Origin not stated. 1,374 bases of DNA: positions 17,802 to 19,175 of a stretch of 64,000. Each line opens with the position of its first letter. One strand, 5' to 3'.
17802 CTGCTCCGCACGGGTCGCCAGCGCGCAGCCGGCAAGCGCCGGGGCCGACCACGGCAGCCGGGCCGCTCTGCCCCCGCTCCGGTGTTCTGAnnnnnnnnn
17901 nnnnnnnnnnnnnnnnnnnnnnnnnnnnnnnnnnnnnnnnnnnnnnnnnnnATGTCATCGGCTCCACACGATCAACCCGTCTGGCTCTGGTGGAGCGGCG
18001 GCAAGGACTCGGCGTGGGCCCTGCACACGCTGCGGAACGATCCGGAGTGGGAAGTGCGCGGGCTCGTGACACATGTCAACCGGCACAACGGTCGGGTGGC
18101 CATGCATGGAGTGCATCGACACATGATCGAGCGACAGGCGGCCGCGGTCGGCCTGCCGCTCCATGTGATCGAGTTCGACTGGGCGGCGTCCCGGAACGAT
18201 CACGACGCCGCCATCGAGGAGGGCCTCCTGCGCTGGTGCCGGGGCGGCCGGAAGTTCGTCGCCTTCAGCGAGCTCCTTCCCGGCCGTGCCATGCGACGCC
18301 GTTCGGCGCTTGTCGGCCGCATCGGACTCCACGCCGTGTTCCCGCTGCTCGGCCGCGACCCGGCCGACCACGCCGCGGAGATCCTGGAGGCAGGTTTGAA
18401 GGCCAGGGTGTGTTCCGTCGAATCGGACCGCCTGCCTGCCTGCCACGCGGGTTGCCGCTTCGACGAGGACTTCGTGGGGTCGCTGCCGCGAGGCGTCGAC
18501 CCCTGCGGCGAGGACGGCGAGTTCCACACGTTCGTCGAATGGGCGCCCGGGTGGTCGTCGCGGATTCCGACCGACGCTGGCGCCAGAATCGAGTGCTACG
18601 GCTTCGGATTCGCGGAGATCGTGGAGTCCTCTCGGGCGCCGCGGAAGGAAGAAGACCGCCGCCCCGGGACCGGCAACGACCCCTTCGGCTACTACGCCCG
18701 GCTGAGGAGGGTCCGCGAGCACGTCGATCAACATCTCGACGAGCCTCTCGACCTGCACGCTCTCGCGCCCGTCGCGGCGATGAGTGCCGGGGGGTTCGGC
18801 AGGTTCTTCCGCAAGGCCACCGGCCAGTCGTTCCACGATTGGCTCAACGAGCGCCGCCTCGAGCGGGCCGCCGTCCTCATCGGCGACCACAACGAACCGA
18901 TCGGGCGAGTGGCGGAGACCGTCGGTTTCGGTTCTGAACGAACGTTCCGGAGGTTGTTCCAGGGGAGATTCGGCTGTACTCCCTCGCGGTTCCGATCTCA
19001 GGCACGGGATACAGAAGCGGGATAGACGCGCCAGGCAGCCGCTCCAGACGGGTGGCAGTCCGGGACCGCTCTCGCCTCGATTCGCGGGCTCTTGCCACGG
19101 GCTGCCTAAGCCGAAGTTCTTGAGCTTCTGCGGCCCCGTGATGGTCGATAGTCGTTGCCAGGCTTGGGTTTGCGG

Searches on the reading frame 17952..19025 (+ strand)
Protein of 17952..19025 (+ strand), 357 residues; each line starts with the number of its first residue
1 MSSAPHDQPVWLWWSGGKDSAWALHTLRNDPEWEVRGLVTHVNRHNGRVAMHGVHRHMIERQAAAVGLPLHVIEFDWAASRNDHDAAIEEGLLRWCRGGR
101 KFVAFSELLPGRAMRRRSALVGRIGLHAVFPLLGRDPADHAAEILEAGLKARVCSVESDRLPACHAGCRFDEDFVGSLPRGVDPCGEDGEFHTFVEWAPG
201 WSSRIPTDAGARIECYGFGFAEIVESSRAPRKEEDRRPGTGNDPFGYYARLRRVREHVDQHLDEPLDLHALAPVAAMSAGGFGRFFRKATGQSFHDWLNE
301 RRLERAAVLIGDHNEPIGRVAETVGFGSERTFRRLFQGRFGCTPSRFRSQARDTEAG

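Call 4: search_protein_families(library=pfam, proteins=[window:17952-19025:+])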
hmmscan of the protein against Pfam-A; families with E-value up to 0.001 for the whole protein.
window:17952-19025:+ (357 aa): 3 families
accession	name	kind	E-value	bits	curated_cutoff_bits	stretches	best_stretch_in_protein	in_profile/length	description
PF01902.24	Diphthami_syn_2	-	3.7e-23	82.7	23.2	1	13-221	6-212/219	Diphthamide synthase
PF12833.13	HTH_18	-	5.9e-19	68.6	33.6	1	271-349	1-79/80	Helix-turn-helix domain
PF00165.29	HTH_AraC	-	6.3e-12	45.7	26.6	1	313-348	7-41/42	Bacterial regulatory helix-turn-helix proteins, AraC family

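Call 11: find_encoding_contigs(protein=window:17952-19025:+, flank=5000, max_places=6)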
Protein window:17952-19025:+ (357 aa): 1 contig read that carries it; 1 place shown.
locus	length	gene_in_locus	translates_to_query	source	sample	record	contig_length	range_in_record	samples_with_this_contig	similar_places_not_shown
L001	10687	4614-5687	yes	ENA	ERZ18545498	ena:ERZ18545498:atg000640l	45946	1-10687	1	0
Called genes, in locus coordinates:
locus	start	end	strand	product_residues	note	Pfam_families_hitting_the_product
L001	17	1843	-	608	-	PF00675:Peptidase_M16, PF05193:Peptidase_M16_C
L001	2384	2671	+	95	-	PF00166:Cpn10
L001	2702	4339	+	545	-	PF00118:Cpn60_TCP1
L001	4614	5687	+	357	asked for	PF01902:Diphthami_syn_2_N, PF28410:Diphthami_syn_2_C, PF12833:HTH_18, PF00165:HTH_AraC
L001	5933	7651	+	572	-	PF01609:DDE_Tnp_1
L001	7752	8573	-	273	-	PF00005:ABC_tran, PF13304:AAA_21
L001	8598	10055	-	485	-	PF12679:ABC2_membrane_2, PF12040:DUF3526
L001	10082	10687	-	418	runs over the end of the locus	PF12679:ABC2_membrane_2, PF01061:ABC2_membrane (weak), PF12698:ABC2_membrane_3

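Call 55: find_homologous_proteins(query=window:17952-19022:+, max_evalue=1e-30)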
Query window:17952-19022:+ (357 aa): 2818 proteins with E <= 1e-30 among 8000 candidates; the best 120 are listed.
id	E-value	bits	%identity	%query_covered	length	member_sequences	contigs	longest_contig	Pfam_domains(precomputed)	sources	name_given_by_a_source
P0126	2.1e-246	835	100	100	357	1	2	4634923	PF12833.14,PF28410.1,PF01902.25,PF00165.30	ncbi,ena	-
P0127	6.5e-196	669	82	100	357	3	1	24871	PF12833.14,PF28410.1,PF01902.25,PF00165.30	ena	-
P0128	1.3e-195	668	83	99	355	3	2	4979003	PF12833.14,PF28410.1,PF01902.25,PF00165.30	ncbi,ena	-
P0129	1.3e-195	668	83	99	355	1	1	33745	PF12833.14,PF28410.1,PF00165.30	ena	-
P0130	3.8e-187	640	79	98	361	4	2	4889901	PF12833.14,PF28410.1,PF01902.25,PF00165.30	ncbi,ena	-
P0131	1.1e-185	635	79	99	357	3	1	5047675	PF12833.14,PF28410.1,PF01902.25,PF00165.30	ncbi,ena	-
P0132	6.2e-185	633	79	99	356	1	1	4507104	PF12833.14,PF28410.1,PF01902.25,PF00165.30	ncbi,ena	-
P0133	1.8e-184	631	79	99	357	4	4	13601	PF12833.14,PF28410.1,PF01902.25,PF00165.30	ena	-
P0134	7.9e-184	629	78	100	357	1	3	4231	PF12833.14,PF28410.1,PF01902.25,PF00165.30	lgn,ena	-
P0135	2.8e-183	627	78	99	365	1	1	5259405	PF12833.14,PF01902.25,PF00165.30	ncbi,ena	-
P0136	1.6e-181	622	76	100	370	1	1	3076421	PF12833.14,PF01902.25,PF00165.30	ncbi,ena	-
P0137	1.7e-180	618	76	99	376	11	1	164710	PF12833.14,PF28410.1,PF01902.25,PF00165.30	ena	-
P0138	2.5e-180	618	77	99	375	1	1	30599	PF12833.14,PF28410.1,PF01902.25,PF00165.30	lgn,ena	-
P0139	1.6e-179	615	76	99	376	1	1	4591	PF12833.14,PF01902.25,PF00165.30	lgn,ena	-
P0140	2.5e-179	614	75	99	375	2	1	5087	PF12833.14,PF01902.25,PF00165.30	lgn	-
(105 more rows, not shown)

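Call 56: find_encoding_contigs(protein=P0128, flank=9000, max_places=3)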
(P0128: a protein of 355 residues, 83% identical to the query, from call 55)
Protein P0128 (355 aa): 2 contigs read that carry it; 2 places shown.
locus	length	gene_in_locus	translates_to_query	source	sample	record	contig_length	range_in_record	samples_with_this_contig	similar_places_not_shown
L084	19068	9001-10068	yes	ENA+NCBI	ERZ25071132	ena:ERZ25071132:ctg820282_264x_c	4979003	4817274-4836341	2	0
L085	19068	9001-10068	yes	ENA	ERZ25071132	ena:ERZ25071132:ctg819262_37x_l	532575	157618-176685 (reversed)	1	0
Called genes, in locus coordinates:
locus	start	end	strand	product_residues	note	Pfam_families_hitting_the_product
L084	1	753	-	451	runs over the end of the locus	PF01235:Na_Ala_symp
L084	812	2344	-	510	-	PF00675:Peptidase_M16 (weak), PF05193:Peptidase_M16_C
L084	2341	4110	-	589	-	PF00675:Peptidase_M16, PF05193:Peptidase_M16_C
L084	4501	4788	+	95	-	PF00166:Cpn10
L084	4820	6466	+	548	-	PF00118:Cpn60_TCP1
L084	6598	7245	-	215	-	PF26745:SPM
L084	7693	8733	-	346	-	-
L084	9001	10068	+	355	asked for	PF01902:Diphthami_syn_2_N (faint), PF28410:Diphthami_syn_2_C (weak), PF12833:HTH_18, PF00165:HTH_AraC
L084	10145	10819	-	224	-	-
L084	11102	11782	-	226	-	-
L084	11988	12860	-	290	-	PF09130:DUF1932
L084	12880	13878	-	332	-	-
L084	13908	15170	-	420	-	PF07690:MFS_1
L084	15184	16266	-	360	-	PF00005:ABC_tran, PF08352:oligo_HPY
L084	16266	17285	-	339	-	PF00005:ABC_tran, PF13304:AAA_21 (weak), PF08352:oligo_HPY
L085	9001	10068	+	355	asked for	PF01902:Diphthami_syn_2_N (faint), PF28410:Diphthami_syn_2_C (weak), PF12833:HTH_18, PF00165:HTH_AraC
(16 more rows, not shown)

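Call 57: find_encoding_contigs(protein=P0127, flank=9000, max_places=3)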
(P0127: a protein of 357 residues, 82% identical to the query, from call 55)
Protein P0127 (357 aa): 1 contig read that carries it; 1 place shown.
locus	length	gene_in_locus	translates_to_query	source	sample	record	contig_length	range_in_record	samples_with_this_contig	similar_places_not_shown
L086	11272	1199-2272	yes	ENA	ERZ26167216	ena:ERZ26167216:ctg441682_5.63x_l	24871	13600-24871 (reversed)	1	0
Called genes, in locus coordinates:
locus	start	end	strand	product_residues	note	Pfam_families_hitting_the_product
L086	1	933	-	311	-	?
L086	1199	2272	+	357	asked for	PF01902:Diphthami_syn_2_N, PF28410:Diphthami_syn_2_C (weak), PF12833:HTH_18, PF00165:HTH_AraC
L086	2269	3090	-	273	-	PF09130:DUF1932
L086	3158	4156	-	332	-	-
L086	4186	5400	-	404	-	PF07690:MFS_1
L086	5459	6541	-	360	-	PF00005:ABC_tran, PF08352:oligo_HPY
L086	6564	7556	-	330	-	PF00005:ABC_tran, PF13304:AAA_21 (weak), PF08352:oligo_HPY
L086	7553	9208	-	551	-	PF00496:SBP_bac_5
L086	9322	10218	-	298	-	PF12911:OppC_N, PF00528:BPD_transp_1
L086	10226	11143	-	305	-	PF19300:BPD_transp_1_N (faint), PF00528:BPD_transp_1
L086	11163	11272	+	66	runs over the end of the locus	-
